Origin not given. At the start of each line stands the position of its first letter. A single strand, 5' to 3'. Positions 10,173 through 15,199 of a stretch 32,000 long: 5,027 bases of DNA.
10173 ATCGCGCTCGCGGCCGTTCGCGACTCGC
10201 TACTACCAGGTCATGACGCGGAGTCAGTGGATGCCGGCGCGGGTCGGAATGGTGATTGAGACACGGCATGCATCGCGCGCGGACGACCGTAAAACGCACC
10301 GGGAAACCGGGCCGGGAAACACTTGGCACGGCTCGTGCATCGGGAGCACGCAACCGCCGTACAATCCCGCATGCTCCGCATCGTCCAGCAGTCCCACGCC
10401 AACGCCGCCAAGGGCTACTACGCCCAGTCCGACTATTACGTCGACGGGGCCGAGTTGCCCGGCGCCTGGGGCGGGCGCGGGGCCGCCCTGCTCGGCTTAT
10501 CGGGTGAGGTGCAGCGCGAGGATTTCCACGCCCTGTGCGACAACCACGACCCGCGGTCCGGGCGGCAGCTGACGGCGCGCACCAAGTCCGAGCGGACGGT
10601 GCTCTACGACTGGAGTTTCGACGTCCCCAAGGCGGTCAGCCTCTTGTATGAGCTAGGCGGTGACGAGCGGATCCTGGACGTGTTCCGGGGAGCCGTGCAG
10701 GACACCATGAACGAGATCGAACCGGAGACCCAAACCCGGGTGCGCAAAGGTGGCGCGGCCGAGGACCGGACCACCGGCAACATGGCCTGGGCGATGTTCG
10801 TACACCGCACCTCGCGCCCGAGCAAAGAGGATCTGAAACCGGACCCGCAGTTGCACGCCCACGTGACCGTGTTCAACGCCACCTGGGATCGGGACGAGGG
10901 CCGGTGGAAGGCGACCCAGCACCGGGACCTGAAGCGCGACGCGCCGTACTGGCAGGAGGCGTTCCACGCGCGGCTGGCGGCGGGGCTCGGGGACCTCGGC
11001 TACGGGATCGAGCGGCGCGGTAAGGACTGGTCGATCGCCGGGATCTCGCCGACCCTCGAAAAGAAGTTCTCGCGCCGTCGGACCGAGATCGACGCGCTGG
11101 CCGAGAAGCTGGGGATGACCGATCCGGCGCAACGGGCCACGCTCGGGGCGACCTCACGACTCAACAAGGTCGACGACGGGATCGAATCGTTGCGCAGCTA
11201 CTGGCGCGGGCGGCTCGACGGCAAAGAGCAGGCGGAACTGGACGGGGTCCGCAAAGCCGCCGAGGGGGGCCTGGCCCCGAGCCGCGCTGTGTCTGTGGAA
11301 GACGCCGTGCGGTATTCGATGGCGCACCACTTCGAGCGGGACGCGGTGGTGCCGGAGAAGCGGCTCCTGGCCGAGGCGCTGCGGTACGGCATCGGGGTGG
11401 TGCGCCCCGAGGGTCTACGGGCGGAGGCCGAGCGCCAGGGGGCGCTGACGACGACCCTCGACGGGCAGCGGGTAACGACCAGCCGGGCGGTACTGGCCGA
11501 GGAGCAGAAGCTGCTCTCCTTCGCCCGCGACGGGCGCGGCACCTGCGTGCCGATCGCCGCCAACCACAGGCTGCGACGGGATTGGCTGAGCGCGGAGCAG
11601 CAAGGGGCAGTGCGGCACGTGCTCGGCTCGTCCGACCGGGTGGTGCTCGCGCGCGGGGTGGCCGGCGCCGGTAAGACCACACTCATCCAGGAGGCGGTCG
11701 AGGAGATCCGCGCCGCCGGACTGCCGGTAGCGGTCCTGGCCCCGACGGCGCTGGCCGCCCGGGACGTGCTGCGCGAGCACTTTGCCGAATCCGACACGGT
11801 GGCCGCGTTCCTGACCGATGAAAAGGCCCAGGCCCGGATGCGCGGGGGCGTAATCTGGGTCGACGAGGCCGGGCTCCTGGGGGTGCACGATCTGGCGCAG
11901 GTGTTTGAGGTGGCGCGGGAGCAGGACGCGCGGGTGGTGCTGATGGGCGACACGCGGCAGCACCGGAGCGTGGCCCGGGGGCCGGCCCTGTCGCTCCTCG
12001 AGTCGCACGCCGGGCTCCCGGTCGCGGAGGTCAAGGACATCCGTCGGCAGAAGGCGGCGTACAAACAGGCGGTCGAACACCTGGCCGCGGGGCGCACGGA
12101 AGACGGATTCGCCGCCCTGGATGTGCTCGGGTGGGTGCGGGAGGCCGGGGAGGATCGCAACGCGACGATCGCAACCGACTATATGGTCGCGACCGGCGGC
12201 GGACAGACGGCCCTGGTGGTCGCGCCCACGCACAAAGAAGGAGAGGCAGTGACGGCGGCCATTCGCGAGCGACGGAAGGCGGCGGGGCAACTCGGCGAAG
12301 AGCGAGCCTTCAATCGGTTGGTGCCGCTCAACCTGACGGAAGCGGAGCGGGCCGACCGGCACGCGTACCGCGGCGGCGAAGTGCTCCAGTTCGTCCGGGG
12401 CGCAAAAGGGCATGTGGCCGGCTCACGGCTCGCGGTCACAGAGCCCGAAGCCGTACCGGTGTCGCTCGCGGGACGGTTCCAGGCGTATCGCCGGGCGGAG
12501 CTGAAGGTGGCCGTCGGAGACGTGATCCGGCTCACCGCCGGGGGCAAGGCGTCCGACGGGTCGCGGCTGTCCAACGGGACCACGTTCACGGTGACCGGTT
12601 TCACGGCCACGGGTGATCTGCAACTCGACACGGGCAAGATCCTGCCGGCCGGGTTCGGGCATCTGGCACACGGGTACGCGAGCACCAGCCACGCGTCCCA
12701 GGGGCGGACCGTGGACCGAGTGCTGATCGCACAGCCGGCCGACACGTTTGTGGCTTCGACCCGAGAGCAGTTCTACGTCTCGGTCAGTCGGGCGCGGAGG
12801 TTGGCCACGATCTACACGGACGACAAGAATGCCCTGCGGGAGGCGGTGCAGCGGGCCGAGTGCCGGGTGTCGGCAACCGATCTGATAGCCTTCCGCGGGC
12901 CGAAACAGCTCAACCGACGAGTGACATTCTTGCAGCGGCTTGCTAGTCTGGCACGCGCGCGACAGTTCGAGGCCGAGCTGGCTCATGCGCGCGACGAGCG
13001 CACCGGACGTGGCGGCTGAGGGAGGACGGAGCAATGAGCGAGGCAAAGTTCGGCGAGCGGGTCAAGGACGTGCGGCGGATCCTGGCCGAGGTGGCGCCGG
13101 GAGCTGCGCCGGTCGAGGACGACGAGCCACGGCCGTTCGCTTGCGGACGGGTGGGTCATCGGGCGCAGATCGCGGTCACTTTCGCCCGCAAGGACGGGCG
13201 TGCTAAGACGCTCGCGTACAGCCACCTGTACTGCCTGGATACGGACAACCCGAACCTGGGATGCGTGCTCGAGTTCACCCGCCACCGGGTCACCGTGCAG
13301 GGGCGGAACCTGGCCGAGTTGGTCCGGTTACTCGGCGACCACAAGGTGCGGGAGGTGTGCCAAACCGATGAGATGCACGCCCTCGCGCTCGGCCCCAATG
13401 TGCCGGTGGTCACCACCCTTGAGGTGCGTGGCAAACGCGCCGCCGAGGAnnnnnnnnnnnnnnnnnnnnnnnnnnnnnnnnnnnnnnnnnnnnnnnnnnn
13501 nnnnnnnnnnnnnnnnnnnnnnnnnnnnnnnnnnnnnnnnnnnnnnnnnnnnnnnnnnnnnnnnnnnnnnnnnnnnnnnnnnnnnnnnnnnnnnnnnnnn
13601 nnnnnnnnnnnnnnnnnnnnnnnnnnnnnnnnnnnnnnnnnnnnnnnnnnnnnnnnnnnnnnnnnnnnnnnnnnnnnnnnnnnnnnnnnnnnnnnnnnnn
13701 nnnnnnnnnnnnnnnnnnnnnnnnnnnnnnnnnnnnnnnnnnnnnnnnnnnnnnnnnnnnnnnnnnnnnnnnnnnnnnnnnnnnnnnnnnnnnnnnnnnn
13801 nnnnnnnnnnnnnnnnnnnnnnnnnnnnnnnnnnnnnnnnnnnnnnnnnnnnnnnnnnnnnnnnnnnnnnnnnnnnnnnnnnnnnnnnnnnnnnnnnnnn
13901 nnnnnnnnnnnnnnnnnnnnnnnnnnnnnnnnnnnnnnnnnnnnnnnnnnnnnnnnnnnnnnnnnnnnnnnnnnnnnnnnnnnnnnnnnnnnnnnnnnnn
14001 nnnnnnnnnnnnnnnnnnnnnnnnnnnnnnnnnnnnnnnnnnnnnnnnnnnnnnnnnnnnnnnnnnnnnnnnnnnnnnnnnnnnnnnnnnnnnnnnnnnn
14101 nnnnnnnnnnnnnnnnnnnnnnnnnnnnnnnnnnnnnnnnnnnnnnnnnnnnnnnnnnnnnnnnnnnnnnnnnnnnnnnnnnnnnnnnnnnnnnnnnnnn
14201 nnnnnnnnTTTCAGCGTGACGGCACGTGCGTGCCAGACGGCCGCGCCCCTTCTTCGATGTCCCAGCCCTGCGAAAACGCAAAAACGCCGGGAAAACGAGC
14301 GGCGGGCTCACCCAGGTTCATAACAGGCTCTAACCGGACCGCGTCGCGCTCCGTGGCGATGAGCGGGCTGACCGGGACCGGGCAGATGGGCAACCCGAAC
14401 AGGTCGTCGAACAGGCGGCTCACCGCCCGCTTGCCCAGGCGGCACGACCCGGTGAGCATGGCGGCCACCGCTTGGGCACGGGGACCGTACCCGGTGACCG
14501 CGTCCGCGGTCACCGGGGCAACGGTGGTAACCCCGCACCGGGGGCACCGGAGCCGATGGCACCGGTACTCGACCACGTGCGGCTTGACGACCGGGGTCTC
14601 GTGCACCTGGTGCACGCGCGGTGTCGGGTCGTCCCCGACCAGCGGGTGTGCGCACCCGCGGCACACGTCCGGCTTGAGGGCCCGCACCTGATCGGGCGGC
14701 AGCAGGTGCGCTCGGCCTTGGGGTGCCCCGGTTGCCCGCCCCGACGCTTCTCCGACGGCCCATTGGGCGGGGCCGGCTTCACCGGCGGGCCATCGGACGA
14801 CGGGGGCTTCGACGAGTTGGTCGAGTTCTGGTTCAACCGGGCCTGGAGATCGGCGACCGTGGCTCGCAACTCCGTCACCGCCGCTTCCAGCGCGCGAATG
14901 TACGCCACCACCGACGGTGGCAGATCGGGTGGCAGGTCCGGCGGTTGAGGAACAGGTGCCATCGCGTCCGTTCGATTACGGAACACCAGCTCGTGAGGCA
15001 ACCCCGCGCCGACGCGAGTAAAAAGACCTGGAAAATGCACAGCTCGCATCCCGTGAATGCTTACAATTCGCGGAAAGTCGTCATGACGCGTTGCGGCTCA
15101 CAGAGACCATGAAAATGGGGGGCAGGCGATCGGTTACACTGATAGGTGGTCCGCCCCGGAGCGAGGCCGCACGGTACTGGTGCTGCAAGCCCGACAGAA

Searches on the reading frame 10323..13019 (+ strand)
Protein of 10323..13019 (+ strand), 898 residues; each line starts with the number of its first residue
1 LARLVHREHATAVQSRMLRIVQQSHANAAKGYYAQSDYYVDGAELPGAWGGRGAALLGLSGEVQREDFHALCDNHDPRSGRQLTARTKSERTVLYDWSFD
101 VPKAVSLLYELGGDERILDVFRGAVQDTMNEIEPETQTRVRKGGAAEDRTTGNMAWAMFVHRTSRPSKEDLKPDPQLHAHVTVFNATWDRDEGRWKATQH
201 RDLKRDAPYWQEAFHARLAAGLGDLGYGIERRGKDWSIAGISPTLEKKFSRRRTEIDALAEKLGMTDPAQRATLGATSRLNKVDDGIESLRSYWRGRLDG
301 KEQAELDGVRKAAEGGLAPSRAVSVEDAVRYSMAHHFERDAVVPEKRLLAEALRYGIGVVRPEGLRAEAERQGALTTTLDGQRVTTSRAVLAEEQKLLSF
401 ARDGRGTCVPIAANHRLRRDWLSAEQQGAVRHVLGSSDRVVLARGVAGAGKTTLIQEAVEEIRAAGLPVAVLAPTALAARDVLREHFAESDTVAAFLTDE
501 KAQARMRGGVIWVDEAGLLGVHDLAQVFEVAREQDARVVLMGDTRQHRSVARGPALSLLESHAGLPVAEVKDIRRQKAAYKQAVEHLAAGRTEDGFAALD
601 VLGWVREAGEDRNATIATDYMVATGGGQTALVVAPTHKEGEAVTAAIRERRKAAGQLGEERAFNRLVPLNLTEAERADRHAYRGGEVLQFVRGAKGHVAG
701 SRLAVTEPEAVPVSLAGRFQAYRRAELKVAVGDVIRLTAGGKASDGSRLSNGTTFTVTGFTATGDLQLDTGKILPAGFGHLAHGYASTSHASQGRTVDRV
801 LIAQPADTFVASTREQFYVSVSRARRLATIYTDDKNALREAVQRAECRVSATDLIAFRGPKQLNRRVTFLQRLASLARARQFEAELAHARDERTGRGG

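Call 64: find_encoding_contigs(protein=window:10323-13019:+, flank=10000, max_places=6)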
Protein window:10323-13019:+ (898 aa): 6 contigs read that carry it; 2 places shown.
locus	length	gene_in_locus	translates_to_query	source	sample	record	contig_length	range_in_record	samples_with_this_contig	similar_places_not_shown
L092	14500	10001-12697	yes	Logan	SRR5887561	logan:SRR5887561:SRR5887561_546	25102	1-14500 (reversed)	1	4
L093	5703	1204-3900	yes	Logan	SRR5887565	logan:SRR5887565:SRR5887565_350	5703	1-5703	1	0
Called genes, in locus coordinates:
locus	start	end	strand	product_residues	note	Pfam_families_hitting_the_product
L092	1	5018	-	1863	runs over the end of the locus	PF13020:NOV_C (weak)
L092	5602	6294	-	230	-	-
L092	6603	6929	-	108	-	PF05016:ParE_toxin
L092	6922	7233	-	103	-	PF03693:ParD_antitoxin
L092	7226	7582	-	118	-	-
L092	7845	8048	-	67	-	-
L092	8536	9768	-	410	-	PF17761:DUF1016_N, PF06250:YhcG_C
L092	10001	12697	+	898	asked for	PF08751:TrwC, PF13604:AAA_30, PF01443:Viral_helicase1, PF13245:AAA_19, PF22232:TraI_hel_assoc_N (weak), PF13538:UvrD_C_2 (weak)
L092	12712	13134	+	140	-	-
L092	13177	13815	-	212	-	-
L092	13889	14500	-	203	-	?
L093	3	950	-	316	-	?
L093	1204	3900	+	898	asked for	PF08751:TrwC, PF13604:AAA_30, PF01443:Viral_helicase1, PF13245:AAA_19, PF22232:TraI_hel_assoc_N (weak), PF13538:UvrD_C_2 (weak)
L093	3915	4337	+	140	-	-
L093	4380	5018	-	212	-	-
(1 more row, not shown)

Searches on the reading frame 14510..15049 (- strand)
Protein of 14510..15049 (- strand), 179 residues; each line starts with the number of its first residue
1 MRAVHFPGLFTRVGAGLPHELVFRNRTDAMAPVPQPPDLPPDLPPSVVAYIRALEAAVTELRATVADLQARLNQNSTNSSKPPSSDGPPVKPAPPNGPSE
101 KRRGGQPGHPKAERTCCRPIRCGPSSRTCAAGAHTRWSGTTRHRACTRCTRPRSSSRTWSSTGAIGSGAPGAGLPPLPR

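Call 59: search_protein_families(library=pfam, proteins=[window:14510-15049:-], max_evalue=0.01)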
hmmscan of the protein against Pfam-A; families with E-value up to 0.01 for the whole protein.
window:14510-15049:- (179 aa): 1 family
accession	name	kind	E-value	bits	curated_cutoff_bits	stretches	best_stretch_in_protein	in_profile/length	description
PF20042.4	DUF6444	-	5.6e-13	49.8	27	1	51-114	18-84/85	Family of unknown function (DUF6444)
